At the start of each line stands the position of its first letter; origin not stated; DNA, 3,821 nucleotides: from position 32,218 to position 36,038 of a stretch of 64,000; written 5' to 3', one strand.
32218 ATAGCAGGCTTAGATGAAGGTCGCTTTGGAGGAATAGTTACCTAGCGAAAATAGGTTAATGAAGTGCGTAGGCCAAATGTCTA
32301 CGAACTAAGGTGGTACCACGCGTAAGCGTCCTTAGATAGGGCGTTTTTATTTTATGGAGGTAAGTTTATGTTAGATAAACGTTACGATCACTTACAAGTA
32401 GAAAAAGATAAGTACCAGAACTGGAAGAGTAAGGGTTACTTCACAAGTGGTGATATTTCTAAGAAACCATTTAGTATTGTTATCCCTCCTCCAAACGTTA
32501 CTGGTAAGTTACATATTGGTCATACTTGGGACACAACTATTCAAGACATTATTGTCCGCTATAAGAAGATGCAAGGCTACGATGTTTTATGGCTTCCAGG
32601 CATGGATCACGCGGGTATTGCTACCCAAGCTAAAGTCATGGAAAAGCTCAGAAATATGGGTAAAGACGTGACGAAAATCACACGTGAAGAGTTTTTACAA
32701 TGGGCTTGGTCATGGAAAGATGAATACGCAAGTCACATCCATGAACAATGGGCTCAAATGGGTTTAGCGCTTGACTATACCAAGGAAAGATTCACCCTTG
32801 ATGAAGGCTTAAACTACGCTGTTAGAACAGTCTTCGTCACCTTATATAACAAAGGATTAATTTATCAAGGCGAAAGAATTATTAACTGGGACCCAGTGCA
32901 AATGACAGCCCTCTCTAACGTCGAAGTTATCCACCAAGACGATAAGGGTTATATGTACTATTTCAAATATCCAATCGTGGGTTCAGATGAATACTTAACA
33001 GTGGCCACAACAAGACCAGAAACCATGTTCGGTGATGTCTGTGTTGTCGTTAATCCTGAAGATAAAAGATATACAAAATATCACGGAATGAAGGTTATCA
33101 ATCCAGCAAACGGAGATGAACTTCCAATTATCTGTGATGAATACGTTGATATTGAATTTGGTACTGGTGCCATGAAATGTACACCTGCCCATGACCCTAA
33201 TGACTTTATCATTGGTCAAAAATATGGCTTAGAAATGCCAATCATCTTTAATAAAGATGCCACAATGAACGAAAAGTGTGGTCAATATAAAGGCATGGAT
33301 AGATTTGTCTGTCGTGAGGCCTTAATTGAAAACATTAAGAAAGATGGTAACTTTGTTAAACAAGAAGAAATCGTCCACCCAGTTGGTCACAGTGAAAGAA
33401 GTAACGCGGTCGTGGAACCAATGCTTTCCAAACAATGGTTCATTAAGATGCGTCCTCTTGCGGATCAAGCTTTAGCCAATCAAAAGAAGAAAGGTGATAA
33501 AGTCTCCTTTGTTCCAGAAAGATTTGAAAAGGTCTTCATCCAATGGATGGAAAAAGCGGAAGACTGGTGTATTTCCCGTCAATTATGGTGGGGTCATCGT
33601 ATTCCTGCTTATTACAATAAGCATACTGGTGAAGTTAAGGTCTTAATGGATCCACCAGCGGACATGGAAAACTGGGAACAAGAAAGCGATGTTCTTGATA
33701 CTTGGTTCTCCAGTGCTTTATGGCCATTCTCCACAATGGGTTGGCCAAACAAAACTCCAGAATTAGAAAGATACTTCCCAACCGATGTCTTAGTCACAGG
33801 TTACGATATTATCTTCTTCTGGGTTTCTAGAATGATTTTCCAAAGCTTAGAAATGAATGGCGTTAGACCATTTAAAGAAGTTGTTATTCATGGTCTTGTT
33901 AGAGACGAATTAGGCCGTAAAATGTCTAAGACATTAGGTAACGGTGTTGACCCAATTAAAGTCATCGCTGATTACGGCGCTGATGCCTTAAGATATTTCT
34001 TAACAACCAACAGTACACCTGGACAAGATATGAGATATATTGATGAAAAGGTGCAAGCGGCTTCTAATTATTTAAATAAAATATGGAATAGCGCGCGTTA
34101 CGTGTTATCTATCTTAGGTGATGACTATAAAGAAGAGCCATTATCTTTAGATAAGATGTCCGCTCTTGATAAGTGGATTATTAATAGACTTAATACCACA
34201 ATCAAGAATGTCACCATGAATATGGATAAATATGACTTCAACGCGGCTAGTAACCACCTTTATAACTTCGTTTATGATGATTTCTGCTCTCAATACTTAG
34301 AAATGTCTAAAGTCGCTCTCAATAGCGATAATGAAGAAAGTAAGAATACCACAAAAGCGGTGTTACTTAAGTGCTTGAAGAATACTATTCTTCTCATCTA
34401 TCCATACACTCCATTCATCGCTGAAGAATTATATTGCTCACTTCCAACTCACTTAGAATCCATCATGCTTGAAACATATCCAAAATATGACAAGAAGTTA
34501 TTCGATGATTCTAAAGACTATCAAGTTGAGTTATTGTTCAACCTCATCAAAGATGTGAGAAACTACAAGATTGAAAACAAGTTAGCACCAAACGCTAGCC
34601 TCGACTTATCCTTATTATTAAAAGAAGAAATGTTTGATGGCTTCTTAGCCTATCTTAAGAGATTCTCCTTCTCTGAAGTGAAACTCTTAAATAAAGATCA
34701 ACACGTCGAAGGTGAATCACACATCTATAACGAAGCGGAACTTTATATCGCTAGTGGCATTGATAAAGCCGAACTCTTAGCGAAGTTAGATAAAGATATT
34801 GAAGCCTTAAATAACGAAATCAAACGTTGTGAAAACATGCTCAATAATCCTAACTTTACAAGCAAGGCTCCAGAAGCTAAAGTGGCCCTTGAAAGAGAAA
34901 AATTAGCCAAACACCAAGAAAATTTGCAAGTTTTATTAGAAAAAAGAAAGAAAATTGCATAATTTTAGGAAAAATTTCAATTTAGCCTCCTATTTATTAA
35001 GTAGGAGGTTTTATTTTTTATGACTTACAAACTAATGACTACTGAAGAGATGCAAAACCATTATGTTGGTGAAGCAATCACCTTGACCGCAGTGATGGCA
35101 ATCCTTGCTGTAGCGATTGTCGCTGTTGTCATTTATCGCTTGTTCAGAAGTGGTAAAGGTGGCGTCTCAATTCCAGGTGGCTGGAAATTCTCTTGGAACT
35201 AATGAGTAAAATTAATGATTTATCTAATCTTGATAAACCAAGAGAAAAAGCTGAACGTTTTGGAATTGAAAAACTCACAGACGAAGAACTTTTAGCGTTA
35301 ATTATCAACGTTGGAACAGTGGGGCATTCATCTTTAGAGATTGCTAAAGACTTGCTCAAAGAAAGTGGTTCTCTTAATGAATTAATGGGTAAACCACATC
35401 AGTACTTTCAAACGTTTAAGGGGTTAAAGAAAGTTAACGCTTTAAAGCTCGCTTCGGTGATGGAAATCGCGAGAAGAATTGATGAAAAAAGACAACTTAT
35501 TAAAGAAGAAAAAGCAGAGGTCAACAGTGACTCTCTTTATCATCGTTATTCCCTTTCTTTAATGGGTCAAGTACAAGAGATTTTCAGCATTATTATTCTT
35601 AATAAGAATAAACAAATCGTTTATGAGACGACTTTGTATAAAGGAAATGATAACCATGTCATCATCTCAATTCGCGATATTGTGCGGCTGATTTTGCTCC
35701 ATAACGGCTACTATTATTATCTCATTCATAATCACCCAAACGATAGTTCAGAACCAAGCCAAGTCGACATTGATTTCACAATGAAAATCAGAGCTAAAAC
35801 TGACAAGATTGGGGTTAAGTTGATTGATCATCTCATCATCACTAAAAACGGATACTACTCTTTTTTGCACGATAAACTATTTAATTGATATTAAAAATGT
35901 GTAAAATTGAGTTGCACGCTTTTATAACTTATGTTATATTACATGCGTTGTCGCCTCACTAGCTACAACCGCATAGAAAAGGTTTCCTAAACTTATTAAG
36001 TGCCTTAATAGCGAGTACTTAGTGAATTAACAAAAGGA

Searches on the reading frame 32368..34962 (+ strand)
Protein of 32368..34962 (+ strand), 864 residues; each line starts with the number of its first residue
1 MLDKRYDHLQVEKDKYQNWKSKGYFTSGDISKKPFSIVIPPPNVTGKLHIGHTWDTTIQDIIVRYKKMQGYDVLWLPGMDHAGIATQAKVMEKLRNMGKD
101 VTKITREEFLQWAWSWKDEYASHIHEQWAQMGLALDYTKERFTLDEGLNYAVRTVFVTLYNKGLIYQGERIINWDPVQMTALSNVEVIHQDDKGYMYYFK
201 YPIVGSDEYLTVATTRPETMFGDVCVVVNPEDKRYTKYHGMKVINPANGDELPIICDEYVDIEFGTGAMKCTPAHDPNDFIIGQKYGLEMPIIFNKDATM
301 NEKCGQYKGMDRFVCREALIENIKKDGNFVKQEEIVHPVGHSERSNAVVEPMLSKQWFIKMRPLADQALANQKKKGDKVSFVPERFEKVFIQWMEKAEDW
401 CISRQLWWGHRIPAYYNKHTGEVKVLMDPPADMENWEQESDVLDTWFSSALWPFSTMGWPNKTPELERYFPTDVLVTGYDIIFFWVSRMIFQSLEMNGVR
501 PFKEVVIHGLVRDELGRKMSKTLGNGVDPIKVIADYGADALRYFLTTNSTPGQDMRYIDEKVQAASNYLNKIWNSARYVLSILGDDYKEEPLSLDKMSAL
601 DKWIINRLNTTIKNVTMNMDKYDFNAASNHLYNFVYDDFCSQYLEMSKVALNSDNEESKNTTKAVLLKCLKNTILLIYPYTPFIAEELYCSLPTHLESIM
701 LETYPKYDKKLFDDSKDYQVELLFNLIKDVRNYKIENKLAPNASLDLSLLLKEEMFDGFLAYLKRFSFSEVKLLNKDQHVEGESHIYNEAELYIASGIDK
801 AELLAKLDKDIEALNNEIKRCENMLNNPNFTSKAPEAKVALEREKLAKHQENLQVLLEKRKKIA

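Call 39: search_protein_families(library=pfam, proteins=[window:32368-34962:+], max_evalue=0.00001)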
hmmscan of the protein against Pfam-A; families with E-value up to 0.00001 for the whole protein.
window:32368-34962:+ (864 aa): 6 families
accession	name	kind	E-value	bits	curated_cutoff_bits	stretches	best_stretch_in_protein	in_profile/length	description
PF00133.28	tRNA-synt_1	-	2.2e-143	478.4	22.7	2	16-425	3-256/414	tRNA synthetases class I (I, L, M and V)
PF08264.19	Anticodon_1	-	7.4e-37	126.9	25.1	1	601-747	1-146/148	Anticodon-binding domain of tRNA ligase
PF09334.17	tRNA-synt_1g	-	7.9e-28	97.7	20.1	2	318-568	147-377/391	tRNA synthetases class I (M)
PF13603.12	tRNA-synt_1_2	-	3.8e-14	53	25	1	239-300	85-147/185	Leucyl-tRNA synthetase, editing domain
PF10458.14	Val_tRNA-synt_C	-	7.2e-10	39.4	25.9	1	801-863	3-65/66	Valyl tRNA synthetase tRNA binding arm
PF01406.26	tRNA-synt_1e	-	2.8e-07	30.6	27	0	473-563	209-297/301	tRNA synthetases class I (C) catalytic domain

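Call 101: find_homologous_proteins(query=window:32368-34962:+, max_evalue=1e-50)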
Query window:32368-34962:+ (864 aa): 8000 proteins with E <= 1e-50 among 8000 candidates; the best 120 are listed.
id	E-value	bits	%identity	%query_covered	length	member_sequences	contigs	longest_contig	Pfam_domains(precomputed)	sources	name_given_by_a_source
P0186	0.0e+0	1896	93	100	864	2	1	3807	PF09334.18,PF01406.26,PF08264.20,PF13603.13,PF00133.29,PF10458.15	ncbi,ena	-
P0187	0.0e+0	1895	93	100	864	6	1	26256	PF09334.18,PF01406.26,PF08264.20,PF13603.13,PF00133.29,PF10458.15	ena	-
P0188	0.0e+0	1838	90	100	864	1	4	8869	PF09334.18,PF01406.26,PF08264.20,PF13603.13,PF00133.29,PF10458.15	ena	-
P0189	0.0e+0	1819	89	100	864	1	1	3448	PF09334.18,PF01406.26,PF08264.20,PF13603.13,PF00133.29,PF10458.15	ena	-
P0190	0.0e+0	1817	89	100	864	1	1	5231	PF09334.18,PF01406.26,PF08264.20,PF13603.13,PF00133.29,PF10458.15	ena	-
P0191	0.0e+0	1813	89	100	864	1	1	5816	PF09334.18,PF01406.26,PF08264.20,PF13603.13,PF00133.29,PF10458.15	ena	-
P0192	0.0e+0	1811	89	100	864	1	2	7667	PF09334.18,PF01406.26,PF08264.20,PF13603.13,PF00133.29,PF10458.15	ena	-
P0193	0.0e+0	1811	89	100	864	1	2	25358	PF09334.18,PF01406.26,PF08264.20,PF13603.13,PF00133.29,PF10458.15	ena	-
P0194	0.0e+0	1810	89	100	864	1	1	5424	PF09334.18,PF01406.26,PF08264.20,PF13603.13,PF00133.29,PF10458.15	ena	-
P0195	0.0e+0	1809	89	100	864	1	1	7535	PF09334.18,PF01406.26,PF08264.20,PF13603.13,PF00133.29,PF10458.15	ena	-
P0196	0.0e+0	1807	89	100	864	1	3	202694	PF09334.18,PF01406.26,PF08264.20,PF13603.13,PF00133.29,PF10458.15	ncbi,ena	-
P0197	0.0e+0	1804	89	100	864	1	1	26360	PF09334.18,PF01406.26,PF08264.20,PF13603.13,PF00133.29,PF10458.15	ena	-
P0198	0.0e+0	1766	87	100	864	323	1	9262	PF09334.18,PF01406.26,PF08264.20,PF13603.13,PF00133.29,PF10458.15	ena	-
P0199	0.0e+0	1746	86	100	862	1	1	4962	PF09334.18,PF01406.26,PF08264.20,PF13603.13,PF00133.29,PF10458.15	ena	-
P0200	0.0e+0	1732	85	99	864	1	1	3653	PF09334.18,PF01406.26,PF08264.20,PF13603.13,PF00133.29,PF10458.15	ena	-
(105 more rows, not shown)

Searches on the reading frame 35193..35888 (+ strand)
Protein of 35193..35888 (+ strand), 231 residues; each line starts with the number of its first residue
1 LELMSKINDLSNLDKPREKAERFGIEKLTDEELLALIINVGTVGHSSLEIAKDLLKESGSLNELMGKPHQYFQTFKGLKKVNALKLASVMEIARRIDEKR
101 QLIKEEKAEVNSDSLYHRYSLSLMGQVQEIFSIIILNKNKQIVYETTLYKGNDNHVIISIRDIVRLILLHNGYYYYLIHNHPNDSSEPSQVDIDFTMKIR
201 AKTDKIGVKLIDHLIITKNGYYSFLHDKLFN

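Call 62: search_protein_families(library=pfam, proteins=[window:35193-35888:+], max_evalue=0.00001)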
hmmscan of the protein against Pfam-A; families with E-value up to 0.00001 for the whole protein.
window:35193-35888:+ (231 aa): 2 families
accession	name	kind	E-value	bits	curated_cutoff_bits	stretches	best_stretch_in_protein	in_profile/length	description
PF04002.20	RadC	-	1.6e-26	93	22.1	1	113-226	5-118/121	RadC-like JAB domain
PF20582.4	UPF0758_N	-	2.7e-17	63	27.1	1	7-83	1-76/77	UPF0758 N-terminal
